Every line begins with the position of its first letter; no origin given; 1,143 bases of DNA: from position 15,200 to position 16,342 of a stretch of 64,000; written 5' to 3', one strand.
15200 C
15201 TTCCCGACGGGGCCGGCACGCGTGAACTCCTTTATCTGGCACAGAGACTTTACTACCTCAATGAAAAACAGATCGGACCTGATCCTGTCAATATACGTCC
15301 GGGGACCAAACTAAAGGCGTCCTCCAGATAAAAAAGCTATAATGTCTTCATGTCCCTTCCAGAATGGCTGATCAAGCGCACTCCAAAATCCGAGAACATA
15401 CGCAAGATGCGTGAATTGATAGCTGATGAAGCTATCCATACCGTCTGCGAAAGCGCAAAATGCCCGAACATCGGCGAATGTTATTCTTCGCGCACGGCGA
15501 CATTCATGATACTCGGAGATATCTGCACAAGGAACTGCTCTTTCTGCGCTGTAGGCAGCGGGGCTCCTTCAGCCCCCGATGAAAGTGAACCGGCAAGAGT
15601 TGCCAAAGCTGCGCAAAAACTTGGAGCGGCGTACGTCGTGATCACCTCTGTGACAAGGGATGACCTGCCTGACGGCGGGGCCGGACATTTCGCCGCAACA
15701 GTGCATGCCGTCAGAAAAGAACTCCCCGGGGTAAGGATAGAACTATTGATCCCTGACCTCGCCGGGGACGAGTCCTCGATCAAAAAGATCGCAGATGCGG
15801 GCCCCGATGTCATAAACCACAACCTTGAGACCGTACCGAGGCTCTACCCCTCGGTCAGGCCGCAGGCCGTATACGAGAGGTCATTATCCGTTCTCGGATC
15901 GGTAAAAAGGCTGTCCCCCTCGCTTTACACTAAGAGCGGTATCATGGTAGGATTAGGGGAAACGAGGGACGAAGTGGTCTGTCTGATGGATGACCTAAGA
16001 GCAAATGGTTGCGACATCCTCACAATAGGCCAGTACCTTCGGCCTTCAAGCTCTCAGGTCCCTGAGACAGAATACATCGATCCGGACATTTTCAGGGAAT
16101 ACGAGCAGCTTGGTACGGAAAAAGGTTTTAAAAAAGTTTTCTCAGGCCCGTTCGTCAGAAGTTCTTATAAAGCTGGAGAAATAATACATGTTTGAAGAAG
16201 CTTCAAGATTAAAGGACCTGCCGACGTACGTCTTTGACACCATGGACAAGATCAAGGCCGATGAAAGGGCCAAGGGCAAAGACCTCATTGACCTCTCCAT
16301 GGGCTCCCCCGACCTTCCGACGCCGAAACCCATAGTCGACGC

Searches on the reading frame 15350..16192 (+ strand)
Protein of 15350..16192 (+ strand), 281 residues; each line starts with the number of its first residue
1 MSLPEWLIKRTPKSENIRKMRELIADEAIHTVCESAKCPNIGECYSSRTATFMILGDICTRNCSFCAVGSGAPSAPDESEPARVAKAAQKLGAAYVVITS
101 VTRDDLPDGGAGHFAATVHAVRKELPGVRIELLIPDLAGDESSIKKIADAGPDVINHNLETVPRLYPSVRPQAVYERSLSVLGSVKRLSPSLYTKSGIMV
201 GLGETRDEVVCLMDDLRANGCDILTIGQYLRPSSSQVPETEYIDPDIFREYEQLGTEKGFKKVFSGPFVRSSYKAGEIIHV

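Call 18: find_encoding_contigs(protein=window:15350-16192:+, flank=3000, max_places=4)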
Protein window:15350-16192:+ (281 aa): 1 contig read that carries it; 1 place shown.
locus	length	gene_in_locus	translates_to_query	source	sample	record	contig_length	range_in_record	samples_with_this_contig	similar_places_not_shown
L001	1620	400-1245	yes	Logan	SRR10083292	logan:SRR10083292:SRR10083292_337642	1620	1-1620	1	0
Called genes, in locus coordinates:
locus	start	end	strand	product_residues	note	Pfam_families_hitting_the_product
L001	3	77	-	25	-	?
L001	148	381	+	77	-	-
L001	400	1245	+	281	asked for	PF04055:Radical_SAM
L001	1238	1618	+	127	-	?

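Call 20: find_related_loci(query=window:15350-16192:+, collection=genome_contigs, flank=10000)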
Query window:15350-16192:+ (281 aa) in genome_contigs; peptide patterns used: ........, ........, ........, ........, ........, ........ (x = any residue, [..] = any of these).
600 stretches matched a pattern (row limit reached: there are more); 579 encode a relative of the query (tblastn E <= 1e-3); the best 80 are kept; 80 distinct loci.
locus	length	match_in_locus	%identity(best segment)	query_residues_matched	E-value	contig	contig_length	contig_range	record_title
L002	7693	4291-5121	60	3-279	3e-113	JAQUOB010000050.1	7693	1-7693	MAG: Candidatus Margulisiibacteriota bacterium isolate STD1_191 NODE_30753_length_7693_cov_6.945017_Sandtown_D1, whole g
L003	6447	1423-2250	59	4-279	1e-107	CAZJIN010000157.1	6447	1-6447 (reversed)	MAG TPA_asm: uncultured Sediminispirochaeta sp. isolate binchicken_co77_132 genome assembly, contig: NODE_12760_length_6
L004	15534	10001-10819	58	3-275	8e-107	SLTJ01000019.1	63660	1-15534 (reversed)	MAG: Clostridia bacterium isolate 1MN72D_59_214 NODE_52_length_63665_cov_128_043, whole genome shotgun sequence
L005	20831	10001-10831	56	3-279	1e-105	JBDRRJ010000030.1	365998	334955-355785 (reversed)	MAG: Pseudomonadota bacterium isolate MEGAHIT-group-2.91 k141_862902, whole genome shotgun sequence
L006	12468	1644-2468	58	4-278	7e-106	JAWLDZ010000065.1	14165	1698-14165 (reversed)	MAG: Spirochaetaceae bacterium isolate 20BLK6-1.bin.24 NODE_4408_length_14165_cov_30.802574, whole genome shotgun sequen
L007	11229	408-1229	57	3-275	1e-105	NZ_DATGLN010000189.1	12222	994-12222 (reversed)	MAG: Chthonomonas sp. isolate SMAG_U9887 k141_313598, whole genome shotgun sequence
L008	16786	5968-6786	55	3-275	1e-104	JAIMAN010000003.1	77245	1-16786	MAG: Armatimonadota bacterium isolate HOT.MAX.079 NODE_305_length_77245_cov_10.766639, whole genome shotgun sequence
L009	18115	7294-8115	55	3-275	3e-104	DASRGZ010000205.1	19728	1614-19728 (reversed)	MAG TPA_asm: Chthonomonadaceae bacterium isolate SMAG_U10071 k141_1963315, whole genome shotgun sequence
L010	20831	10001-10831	54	2-278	5e-104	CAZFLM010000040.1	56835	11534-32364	MAG TPA_asm: uncultured Chthonomonadaceae bacterium isolate SRP220891_co1_476 genome assembly, contig: NODE_1006_length_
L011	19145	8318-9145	57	4-279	7e-104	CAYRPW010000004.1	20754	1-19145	MAG TPA_asm: uncultured Oscillospiraceae bacterium isolate SRP192927_co3_236 genome assembly, contig: NODE_5362_length_2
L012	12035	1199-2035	54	1-277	2e-103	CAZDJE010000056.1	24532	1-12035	MAG TPA_asm: uncultured Desulfocapsa sp. isolate binchicken_co47_151 genome assembly, contig: NODE_1325_length_24532_cov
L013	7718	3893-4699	56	6-276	2e-102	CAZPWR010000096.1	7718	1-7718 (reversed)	MAG TPA_asm: uncultured Anaerolineae bacterium isolate binchicken_co25_129 genome assembly, contig: k141_20652, whole ge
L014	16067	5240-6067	55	4-279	3e-102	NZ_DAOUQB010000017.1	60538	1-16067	MAG: Anaerotignum sp. isolate CSMAG_115 CSMAG_115_k141_108253_length_60538_cov_28.9898, whole genome shotgun sequence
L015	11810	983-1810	52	3-279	2e-101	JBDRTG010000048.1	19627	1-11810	MAG: bacterium isolate MEGAHIT-group-3.50 k141_889992, whole genome shotgun sequence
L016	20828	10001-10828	53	4-279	2e-100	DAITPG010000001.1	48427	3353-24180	MAG TPA_asm: Eubacteriaceae bacterium isolate CTOTU26089 NODE_180_length_48427_cov_4.463595, whole genome shotgun sequen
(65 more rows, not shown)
